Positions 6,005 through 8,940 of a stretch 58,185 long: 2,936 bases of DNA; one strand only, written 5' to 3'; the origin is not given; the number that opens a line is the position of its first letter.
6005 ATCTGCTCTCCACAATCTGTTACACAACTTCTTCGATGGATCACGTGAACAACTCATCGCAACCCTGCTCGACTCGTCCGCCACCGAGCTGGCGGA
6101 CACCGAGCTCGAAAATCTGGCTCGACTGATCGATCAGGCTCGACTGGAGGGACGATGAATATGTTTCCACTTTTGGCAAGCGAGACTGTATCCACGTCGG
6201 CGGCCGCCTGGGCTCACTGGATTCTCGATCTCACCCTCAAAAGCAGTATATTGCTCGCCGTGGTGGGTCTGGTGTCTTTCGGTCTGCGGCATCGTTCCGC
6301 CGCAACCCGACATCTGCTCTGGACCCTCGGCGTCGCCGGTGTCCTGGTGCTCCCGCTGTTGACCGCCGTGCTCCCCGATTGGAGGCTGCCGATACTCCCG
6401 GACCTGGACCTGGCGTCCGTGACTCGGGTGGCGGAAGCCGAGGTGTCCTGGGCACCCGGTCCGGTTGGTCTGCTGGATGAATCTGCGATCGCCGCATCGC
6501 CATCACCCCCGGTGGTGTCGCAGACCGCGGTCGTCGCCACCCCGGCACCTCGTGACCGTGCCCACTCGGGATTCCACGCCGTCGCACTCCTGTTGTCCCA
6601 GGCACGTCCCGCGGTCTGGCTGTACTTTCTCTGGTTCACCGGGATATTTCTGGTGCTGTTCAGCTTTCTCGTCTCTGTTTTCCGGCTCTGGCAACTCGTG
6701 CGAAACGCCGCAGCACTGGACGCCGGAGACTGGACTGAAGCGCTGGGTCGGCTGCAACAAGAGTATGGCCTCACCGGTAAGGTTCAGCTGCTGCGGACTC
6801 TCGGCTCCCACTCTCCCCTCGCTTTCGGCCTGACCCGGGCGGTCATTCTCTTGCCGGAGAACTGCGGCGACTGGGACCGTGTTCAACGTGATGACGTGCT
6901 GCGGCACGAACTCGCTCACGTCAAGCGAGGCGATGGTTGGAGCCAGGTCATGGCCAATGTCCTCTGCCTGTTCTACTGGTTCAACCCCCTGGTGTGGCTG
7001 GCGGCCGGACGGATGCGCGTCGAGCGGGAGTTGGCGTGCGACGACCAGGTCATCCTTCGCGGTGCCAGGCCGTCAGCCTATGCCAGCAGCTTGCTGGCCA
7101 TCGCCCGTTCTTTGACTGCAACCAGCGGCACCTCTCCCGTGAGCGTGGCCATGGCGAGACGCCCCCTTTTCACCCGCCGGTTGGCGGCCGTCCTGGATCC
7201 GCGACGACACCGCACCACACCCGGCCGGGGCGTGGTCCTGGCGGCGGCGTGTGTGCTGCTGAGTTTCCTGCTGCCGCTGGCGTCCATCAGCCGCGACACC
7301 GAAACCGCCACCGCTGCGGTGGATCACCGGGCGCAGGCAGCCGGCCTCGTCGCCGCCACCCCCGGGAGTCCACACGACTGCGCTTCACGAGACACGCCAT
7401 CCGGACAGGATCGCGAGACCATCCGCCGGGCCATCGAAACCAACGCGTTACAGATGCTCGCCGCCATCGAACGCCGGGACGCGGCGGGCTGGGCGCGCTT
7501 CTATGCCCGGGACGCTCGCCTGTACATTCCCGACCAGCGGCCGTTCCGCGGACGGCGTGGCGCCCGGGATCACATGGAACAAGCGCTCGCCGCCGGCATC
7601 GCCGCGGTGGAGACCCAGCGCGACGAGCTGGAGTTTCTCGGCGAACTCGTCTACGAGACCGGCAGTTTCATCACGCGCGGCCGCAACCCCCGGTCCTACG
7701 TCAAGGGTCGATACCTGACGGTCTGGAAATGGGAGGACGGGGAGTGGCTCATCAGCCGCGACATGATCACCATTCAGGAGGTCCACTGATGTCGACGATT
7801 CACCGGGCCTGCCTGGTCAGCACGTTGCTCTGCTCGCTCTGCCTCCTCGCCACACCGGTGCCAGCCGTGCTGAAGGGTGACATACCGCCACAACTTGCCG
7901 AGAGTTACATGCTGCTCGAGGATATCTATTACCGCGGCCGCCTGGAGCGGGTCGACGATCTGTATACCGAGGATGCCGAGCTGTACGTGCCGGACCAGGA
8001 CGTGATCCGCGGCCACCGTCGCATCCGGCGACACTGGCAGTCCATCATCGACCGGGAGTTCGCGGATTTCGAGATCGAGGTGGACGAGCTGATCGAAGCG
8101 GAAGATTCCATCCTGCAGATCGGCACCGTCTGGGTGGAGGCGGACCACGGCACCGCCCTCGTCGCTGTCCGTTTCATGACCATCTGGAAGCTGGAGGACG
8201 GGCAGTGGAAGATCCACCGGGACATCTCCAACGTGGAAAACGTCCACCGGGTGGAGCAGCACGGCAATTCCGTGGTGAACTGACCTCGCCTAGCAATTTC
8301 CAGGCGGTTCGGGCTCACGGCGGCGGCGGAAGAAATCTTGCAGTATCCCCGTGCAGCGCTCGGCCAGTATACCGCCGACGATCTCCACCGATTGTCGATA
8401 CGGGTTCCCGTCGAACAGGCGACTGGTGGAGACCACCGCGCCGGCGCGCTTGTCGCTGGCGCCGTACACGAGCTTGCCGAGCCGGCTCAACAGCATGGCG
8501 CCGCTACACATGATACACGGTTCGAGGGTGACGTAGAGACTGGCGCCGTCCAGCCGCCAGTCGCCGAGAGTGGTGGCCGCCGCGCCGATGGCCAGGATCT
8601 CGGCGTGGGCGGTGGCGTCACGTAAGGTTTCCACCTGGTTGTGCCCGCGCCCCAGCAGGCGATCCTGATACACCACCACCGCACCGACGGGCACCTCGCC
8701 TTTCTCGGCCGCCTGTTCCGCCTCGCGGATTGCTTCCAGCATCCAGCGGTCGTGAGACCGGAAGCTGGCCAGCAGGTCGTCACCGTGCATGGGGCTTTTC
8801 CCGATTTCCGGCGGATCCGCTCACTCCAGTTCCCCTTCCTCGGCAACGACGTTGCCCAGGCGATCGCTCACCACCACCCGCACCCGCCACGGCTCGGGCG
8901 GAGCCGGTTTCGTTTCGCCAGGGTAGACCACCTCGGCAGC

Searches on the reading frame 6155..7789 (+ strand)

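Call 30: search_protein_families(library=pfam, proteins=[window:6155-7789:+], max_evalue=0.00001)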
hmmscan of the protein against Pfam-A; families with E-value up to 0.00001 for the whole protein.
window:6155-7789:+ (544 aa): 3 families
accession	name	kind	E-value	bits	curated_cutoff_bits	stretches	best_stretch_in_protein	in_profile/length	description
PF05569.17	Peptidase_M56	-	7.4e-34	117.7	31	1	24-333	4-282/296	BlaR1 peptidase M56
PF14534.12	DUF4440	-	1.4e-10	42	25.2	1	432-533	6-107/107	Domain of unknown function (DUF4440)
PF12680.13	SnoaL_2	-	9.3e-08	33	27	1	433-531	3-99/102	SnoaL-like domain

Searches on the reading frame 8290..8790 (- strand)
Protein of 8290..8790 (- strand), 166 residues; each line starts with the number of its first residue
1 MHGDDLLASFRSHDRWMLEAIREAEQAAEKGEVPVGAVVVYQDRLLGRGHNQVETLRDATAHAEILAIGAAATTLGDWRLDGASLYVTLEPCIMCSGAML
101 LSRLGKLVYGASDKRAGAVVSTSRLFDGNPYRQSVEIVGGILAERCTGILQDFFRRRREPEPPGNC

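Call 30: search_protein_families(library=pfam, proteins=[window:8290-8790:-], max_evalue=0.00001)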
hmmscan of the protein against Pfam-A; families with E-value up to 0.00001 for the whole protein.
window:8290-8790:- (166 aa): 2 families
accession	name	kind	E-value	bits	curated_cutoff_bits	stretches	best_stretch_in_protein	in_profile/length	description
PF14437.12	MafB19-deam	-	4e-36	124.5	27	1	12-158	2-142/142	MafB19-like deaminase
PF00383.29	dCMP_cyt_deam_1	-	3.3e-27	94.8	25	1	12-110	3-101/102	Cytidine and deoxycytidylate deaminase zinc-binding region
